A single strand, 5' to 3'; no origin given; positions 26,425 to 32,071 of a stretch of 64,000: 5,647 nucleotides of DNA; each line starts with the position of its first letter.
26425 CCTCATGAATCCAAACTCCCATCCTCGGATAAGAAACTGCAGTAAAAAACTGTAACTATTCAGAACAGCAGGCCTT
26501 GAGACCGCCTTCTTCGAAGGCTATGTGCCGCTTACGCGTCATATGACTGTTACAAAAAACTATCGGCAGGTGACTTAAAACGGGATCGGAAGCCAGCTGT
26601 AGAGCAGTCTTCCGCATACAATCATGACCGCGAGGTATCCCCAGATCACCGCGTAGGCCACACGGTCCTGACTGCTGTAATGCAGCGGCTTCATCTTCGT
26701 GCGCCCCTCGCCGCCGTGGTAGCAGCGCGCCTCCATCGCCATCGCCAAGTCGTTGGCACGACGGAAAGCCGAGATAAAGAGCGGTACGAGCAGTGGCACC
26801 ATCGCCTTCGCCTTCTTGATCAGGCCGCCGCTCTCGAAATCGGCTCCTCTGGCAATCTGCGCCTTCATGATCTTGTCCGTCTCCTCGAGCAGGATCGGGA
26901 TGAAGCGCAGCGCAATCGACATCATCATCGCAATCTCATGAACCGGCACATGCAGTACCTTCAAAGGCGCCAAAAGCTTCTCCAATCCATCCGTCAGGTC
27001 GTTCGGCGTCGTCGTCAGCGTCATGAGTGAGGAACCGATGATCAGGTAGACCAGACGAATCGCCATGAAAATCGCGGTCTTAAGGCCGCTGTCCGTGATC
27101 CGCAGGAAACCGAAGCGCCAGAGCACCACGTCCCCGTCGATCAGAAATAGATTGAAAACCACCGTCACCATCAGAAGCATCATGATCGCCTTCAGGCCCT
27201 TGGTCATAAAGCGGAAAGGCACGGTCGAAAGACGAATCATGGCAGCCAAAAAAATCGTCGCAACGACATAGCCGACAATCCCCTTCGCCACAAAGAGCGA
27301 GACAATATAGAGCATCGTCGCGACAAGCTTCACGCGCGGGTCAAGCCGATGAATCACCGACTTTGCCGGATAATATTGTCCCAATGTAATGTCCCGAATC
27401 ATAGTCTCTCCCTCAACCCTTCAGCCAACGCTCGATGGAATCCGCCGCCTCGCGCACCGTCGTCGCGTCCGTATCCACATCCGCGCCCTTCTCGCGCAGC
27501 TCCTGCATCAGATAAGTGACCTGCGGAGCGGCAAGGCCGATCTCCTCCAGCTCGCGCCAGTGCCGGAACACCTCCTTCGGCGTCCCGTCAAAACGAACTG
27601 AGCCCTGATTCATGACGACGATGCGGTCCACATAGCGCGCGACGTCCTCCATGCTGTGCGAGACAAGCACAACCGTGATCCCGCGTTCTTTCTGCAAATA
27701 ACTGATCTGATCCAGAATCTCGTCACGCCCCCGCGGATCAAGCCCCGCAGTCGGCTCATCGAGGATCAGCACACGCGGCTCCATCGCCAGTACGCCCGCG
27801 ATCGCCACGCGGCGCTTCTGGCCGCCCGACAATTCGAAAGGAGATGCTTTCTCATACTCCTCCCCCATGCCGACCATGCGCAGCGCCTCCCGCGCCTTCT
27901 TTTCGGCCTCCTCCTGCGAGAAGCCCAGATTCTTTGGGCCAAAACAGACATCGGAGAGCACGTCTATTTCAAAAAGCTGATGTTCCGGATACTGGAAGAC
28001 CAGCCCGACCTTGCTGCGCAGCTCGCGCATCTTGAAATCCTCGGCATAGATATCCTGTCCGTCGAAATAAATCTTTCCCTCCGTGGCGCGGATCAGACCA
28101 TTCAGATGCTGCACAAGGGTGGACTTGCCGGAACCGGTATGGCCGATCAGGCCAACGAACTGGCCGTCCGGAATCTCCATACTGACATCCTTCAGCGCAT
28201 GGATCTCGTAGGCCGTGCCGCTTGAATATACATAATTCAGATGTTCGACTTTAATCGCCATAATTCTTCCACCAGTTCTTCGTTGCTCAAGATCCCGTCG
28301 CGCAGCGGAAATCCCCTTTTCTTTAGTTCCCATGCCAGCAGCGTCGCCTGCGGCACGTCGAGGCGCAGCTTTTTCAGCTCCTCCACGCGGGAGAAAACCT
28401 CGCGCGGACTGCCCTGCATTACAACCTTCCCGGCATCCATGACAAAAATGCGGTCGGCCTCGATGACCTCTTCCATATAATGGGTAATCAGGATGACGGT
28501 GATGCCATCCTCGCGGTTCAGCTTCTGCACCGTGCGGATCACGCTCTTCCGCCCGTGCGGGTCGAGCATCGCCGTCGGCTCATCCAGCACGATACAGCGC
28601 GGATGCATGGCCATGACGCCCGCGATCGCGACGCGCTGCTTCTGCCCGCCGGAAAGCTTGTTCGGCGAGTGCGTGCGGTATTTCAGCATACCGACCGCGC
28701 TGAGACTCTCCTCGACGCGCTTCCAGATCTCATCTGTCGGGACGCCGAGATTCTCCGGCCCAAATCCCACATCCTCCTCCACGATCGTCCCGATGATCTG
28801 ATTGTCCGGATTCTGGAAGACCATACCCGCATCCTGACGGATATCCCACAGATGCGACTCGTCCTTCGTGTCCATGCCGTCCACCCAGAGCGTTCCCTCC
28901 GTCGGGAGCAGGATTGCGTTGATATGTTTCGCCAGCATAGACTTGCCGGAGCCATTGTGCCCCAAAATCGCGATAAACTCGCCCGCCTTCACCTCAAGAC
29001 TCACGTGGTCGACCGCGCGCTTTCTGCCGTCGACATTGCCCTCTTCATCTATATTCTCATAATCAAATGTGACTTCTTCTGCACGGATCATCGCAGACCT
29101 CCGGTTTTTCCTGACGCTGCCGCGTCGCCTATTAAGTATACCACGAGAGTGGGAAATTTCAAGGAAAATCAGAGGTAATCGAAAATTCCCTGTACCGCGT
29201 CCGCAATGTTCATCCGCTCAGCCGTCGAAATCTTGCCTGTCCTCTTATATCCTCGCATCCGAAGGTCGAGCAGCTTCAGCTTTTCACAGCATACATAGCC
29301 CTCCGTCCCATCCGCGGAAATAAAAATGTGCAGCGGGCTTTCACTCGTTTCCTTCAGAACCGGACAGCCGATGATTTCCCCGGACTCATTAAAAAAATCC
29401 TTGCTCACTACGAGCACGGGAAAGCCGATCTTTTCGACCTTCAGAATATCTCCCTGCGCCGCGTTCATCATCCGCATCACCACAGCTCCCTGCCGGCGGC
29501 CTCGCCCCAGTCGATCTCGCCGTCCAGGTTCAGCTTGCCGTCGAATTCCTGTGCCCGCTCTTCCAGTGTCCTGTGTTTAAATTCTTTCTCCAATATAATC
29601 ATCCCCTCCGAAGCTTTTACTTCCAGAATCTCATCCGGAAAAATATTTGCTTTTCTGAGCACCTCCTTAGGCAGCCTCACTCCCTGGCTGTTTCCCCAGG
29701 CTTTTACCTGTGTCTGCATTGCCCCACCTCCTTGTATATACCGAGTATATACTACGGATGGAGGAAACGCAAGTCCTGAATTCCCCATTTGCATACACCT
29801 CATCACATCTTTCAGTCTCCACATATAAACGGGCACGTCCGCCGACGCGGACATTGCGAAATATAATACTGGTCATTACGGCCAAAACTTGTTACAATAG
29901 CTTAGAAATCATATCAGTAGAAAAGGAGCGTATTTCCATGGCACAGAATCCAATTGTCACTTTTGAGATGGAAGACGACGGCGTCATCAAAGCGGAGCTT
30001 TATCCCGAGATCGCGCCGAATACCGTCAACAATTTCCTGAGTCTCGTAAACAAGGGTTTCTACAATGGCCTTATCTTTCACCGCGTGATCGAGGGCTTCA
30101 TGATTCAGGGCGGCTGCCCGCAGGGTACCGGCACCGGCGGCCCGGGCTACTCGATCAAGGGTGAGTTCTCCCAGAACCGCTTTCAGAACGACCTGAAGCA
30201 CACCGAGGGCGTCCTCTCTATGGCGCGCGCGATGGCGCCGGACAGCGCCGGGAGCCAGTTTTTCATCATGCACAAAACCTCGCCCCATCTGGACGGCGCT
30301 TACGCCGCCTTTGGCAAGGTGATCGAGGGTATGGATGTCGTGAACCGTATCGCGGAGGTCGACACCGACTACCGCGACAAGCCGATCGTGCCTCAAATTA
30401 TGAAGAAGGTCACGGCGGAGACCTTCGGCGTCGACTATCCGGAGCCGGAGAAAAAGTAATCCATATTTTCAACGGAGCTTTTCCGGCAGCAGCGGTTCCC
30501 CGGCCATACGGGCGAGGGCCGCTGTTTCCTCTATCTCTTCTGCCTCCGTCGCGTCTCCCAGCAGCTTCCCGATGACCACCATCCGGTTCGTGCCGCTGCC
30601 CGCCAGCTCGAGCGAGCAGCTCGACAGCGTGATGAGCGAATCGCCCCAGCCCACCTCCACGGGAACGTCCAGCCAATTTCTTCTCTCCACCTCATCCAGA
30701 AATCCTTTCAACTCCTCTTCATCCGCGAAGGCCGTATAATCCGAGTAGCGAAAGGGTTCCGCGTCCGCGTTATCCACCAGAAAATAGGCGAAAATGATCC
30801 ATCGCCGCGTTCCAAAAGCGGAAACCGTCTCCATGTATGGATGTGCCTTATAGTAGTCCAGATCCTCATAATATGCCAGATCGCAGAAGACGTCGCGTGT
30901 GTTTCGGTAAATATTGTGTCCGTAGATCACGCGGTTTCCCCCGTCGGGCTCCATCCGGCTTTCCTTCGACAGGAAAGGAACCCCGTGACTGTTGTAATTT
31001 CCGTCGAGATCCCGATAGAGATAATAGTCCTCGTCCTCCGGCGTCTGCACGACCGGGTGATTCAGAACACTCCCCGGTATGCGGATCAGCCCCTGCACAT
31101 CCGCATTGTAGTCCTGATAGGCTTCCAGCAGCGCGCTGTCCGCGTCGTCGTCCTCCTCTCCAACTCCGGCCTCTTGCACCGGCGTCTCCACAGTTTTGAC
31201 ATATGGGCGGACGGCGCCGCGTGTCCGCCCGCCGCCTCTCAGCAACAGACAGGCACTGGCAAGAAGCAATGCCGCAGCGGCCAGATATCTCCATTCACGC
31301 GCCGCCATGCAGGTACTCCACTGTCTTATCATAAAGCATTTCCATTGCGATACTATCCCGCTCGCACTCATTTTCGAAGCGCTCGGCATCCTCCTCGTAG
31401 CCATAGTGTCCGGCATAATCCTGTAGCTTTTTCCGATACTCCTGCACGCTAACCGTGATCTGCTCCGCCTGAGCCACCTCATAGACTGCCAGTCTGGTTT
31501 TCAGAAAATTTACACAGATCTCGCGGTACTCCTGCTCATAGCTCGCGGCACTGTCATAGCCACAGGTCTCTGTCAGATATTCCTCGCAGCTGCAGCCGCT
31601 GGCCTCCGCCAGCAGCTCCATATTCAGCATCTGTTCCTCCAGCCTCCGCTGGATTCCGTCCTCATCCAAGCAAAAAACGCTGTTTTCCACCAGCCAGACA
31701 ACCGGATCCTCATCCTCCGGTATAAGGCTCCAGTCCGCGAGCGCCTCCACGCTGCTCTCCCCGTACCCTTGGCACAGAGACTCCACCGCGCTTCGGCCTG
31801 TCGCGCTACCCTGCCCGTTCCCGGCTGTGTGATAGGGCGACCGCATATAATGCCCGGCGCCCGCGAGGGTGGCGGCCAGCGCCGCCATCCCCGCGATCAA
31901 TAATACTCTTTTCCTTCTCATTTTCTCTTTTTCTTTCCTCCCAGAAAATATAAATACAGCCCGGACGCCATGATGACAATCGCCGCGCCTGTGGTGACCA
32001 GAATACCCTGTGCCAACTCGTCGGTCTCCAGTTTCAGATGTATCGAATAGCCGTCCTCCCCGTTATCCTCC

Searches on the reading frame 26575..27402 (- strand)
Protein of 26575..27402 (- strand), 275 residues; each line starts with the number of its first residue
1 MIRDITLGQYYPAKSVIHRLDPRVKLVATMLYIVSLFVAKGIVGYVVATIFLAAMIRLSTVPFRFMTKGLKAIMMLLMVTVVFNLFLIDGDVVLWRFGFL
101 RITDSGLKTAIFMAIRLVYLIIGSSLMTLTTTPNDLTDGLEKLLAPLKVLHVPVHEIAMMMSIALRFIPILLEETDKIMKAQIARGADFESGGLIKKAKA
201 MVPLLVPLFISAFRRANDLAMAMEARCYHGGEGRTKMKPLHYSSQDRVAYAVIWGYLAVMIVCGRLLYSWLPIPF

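Call 81: search_protein_families(library=pfam, proteins=[window:26575-27402:-], max_evalue=0.00001)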
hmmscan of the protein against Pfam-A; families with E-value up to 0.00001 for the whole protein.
window:26575-27402:- (275 aa): 1 family
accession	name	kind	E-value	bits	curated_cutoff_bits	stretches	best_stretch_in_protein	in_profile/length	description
PF02361.21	CbiQ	-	1.9e-51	175.2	25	1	14-236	2-215/216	Cobalt transport protein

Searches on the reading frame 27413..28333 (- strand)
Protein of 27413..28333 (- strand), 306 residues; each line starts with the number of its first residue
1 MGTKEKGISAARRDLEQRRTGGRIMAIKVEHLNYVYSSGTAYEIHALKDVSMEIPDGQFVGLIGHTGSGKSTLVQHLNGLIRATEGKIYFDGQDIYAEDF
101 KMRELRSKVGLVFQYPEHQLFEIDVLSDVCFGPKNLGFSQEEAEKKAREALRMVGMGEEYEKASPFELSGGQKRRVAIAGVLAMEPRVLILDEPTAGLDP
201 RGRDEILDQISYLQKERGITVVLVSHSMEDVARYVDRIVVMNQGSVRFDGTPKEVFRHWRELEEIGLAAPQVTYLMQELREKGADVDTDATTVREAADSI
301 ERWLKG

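Call 81: search_protein_families(library=pfam, proteins=[window:27413-28333:-], max_evalue=0.00001)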
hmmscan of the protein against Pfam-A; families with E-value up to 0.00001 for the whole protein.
window:27413-28333:- (306 aa): 3 families
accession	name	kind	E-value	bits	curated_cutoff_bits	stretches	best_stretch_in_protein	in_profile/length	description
PF00005.33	ABC_tran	-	1.2e-33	117.1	25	1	47-196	1-137/137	ABC transporter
PF13304.12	AAA_21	-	6.8e-12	46.5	27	1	162-228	232-300/304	AAA domain, putative AbiEii toxin, Type IV TA system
PF02463.25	SMC_N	-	2e-06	27.9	40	0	56-243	23-216/220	RecF/RecN/SMC N terminal domain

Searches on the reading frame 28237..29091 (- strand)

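Call 82: search_protein_families(library=pfam, proteins=[window:28237-29091:-], max_evalue=0.00001)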
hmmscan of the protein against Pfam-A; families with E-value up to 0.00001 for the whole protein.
window:28237-29091:- (284 aa): 2 families
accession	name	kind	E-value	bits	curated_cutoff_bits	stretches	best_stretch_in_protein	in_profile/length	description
PF00005.33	ABC_tran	-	6.3e-32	111.5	25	1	28-174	2-137/137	ABC transporter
PF02463.25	SMC_N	-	1.1e-10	41.8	40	1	136-217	127-210/220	RecF/RecN/SMC N terminal domain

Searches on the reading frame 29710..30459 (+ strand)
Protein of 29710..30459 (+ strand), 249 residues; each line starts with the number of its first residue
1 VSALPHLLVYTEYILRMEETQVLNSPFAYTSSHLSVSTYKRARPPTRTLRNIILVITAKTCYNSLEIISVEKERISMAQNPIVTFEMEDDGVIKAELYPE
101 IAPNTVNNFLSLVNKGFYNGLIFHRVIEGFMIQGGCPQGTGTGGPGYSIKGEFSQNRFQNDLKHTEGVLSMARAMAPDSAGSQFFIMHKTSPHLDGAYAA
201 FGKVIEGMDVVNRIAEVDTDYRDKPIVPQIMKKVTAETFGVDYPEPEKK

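Call 82: search_protein_families(library=pfam, proteins=[window:29710-30459:+], max_evalue=0.00001)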
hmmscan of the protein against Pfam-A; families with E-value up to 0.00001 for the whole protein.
window:29710-30459:+ (249 aa): 1 family
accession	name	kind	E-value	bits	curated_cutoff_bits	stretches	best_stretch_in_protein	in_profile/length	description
PF00160.26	Pro_isomerase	-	5e-50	170.3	21.7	1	83-234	2-157/159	Cyclophilin type peptidyl-prolyl cis-trans isomerase/CLD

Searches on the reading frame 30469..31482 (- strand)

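Call 82: search_protein_families(library=pfam, proteins=[window:30469-31482:-], max_evalue=0.00001)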
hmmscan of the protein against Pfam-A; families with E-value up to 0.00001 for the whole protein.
window:30469-31482:- (337 aa): 1 family
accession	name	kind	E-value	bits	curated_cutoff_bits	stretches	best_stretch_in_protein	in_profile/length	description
PF04203.18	Sortase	-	2.7e-06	27.6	26.6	1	133-307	1-124/125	Sortase domain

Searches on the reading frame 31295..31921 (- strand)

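Call 82: search_protein_families(library=pfam, proteins=[window:31295-31921:-], max_evalue=0.00001)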
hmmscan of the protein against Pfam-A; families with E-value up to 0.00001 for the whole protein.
window:31295-31921:- (208 aa): 1 family
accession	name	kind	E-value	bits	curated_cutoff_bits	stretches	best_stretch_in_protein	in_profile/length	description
PF05698.19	Trigger_C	-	3.4e-09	37.4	22.7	1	77-204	33-160/162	Bacterial trigger factor protein (TF) C-terminus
